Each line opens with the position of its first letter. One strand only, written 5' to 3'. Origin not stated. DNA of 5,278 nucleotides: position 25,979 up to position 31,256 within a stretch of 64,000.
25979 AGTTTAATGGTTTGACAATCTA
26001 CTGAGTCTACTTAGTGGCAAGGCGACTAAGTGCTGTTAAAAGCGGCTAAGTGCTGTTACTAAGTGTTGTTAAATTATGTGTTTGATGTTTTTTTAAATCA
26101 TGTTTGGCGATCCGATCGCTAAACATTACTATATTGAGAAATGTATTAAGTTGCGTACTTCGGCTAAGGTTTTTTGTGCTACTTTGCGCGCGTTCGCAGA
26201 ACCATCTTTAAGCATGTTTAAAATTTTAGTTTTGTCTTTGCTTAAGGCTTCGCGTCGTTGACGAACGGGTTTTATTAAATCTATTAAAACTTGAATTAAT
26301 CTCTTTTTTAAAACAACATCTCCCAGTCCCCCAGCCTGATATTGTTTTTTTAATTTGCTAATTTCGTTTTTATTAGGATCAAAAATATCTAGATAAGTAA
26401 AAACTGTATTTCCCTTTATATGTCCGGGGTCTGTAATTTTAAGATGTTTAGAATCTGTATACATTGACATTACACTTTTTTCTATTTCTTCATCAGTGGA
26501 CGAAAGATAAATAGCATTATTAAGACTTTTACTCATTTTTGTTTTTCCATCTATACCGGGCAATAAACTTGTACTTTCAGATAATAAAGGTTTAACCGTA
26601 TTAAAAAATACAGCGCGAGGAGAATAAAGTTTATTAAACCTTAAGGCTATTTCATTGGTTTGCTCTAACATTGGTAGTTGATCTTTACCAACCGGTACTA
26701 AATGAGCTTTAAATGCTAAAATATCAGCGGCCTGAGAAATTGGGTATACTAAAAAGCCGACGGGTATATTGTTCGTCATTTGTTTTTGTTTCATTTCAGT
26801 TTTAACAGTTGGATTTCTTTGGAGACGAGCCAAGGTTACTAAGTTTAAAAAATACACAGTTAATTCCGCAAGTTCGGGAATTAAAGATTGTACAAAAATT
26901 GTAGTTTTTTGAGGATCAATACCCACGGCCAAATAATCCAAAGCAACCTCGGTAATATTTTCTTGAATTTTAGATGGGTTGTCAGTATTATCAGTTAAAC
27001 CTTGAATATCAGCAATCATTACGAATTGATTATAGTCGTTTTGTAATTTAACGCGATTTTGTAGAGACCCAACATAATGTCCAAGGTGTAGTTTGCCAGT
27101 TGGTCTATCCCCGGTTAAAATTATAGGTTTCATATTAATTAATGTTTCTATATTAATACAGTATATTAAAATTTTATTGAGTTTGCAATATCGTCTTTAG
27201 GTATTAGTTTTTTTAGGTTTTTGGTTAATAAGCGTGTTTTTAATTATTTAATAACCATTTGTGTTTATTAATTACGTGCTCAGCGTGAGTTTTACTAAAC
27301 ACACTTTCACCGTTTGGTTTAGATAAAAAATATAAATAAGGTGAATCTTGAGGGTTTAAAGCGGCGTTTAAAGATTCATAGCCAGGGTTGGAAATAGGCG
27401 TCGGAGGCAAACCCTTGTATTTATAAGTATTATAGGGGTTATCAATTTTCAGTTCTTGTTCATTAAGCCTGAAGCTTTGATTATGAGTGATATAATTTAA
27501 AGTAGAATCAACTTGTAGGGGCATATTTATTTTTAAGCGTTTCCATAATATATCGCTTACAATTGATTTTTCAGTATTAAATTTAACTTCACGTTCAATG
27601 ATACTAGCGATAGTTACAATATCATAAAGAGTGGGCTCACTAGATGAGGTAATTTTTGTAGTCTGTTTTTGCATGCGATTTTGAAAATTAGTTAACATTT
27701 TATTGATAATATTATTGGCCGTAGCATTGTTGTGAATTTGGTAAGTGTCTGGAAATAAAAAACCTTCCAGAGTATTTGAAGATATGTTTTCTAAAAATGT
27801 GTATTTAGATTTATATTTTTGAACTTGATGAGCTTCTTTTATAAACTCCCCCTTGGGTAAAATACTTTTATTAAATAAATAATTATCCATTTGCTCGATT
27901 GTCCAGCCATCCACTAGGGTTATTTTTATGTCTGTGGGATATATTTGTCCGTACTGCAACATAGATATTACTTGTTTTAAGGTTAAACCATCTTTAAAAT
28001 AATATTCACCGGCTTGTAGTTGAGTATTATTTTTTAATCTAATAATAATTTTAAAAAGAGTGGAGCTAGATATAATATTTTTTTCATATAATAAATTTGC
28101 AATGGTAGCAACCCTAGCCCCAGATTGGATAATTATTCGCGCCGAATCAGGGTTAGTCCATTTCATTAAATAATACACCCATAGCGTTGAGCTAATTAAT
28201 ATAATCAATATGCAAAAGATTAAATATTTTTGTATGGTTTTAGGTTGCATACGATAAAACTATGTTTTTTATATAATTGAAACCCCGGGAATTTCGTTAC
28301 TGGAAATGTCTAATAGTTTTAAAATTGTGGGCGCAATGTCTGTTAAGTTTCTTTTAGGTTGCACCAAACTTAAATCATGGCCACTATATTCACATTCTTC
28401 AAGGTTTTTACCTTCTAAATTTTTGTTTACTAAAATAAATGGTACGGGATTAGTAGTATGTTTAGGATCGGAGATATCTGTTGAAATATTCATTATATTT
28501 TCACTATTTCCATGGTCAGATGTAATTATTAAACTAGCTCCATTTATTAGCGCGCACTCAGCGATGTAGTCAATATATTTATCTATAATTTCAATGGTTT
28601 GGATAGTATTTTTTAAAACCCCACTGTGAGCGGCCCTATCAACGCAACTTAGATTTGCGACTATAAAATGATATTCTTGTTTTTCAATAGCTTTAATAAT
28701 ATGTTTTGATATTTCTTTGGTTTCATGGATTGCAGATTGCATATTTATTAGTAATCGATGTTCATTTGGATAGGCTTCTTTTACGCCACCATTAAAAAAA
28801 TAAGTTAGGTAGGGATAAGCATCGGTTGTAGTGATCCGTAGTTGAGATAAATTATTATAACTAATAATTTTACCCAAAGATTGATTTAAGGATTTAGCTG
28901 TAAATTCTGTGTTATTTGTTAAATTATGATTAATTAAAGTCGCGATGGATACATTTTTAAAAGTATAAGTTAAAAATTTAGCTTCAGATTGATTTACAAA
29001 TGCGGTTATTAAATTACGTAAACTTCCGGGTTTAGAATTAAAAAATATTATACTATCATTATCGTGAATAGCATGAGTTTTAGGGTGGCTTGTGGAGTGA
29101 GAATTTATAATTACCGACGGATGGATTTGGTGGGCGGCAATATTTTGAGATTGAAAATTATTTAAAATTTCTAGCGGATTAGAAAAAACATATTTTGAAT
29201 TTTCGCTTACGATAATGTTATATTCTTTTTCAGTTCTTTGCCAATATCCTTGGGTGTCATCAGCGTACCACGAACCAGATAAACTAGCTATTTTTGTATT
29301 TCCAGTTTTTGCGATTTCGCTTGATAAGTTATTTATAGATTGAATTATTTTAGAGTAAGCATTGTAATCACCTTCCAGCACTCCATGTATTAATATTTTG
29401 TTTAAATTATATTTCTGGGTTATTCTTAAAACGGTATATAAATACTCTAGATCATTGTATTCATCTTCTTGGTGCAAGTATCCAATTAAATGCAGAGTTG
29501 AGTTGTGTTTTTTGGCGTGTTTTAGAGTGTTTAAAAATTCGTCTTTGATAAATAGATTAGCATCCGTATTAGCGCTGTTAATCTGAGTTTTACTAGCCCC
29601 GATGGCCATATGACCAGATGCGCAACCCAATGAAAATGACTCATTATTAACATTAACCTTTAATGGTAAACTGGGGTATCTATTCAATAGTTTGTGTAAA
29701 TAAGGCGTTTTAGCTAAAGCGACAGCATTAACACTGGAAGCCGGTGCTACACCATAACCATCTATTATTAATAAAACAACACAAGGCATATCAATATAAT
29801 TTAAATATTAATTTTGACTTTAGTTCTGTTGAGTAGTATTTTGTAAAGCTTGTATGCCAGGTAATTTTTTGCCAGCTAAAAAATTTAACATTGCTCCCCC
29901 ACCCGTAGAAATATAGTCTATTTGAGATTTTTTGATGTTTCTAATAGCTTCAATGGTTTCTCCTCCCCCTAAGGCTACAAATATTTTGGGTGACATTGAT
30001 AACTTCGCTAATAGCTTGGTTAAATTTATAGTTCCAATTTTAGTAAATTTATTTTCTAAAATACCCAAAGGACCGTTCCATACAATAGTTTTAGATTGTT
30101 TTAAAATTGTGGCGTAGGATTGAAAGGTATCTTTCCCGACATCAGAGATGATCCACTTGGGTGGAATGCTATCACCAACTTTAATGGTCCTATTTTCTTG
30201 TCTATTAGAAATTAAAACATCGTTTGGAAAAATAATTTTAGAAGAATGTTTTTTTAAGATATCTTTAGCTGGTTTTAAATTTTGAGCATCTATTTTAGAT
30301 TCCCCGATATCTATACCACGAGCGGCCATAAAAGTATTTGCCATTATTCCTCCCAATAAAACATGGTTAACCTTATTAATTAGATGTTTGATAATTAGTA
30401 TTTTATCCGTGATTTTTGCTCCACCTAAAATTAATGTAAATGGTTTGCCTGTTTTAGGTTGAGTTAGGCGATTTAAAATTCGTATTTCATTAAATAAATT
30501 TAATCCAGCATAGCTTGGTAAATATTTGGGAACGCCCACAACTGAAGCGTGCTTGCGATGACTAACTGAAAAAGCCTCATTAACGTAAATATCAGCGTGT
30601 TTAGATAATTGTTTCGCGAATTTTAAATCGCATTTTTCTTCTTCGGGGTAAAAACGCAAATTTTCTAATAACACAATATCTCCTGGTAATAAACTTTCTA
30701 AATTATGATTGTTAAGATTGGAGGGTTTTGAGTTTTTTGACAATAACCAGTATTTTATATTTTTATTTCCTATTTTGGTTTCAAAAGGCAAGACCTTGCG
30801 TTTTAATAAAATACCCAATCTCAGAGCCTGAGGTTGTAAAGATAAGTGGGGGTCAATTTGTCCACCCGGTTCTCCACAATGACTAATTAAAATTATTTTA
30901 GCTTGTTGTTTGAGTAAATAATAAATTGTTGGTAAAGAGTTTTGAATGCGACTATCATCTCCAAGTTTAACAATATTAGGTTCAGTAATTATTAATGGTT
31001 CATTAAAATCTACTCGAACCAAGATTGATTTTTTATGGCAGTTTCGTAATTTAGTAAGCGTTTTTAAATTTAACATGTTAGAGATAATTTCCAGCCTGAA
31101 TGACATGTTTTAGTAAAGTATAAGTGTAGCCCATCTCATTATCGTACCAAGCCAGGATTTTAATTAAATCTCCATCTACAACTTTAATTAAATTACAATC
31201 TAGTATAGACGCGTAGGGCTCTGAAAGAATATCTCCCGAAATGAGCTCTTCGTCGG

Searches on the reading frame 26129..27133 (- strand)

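Call 9: search_protein_families(library=pfam, proteins=[window:26129-27133:-], max_evalue=0.001)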
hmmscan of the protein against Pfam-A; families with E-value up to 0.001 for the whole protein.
window:26129-27133:- (334 aa): 1 family
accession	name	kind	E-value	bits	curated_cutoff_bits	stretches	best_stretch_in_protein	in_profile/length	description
PF00579.31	tRNA-synt_1b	-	1.1e-58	199.3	21.1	1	3-285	6-289/292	tRNA synthetases class I (W and Y)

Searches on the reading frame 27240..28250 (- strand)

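Call 9: search_protein_families(library=pfam, proteins=[window:27240-28250:-], max_evalue=0.001)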
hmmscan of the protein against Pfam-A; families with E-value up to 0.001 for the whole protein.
window:27240-28250:- (336 aa): 1 family
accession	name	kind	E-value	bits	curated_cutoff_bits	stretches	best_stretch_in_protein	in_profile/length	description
PF02618.21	YceG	-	2e-80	270.7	32.4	1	40-330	2-274/275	YceG-like family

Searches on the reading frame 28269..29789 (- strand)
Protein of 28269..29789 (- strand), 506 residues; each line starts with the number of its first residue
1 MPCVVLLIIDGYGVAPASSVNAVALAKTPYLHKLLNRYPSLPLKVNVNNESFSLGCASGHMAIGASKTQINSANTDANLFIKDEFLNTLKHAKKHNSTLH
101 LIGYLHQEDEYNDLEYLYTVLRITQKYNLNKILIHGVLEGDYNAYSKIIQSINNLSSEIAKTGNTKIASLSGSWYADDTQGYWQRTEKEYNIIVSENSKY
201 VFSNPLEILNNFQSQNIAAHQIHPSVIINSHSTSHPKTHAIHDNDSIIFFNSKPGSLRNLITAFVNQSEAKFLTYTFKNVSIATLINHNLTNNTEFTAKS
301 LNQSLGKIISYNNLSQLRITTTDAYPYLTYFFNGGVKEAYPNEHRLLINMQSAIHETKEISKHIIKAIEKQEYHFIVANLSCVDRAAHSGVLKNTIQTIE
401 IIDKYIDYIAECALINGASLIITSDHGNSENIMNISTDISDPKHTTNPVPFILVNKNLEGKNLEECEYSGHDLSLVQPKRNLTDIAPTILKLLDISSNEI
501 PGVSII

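Call 9: search_protein_families(library=pfam, proteins=[window:28269-29789:-], max_evalue=0.001)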
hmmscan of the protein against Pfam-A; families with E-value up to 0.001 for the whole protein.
window:28269-29789:- (506 aa): 2 families
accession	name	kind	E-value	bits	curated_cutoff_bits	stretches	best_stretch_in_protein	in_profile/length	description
PF01676.23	Metalloenzyme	-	1.1e-43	150.1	24.3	1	4-495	3-250/252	Metalloenzyme superfamily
PF06415.18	iPGM_N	-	9.8e-29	100.8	27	1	70-287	1-214/217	BPG-independent PGAM N-terminus (iPGM_N)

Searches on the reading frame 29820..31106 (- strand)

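Call 9: search_protein_families(library=pfam, proteins=[window:29820-31106:-], max_evalue=0.001)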
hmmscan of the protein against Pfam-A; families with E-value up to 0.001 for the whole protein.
window:29820-31106:- (428 aa): 1 family
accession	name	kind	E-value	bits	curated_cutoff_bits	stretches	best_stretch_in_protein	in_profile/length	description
PF00162.24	PGK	-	6.8e-111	371.4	27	1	22-413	5-379/379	Phosphoglycerate kinase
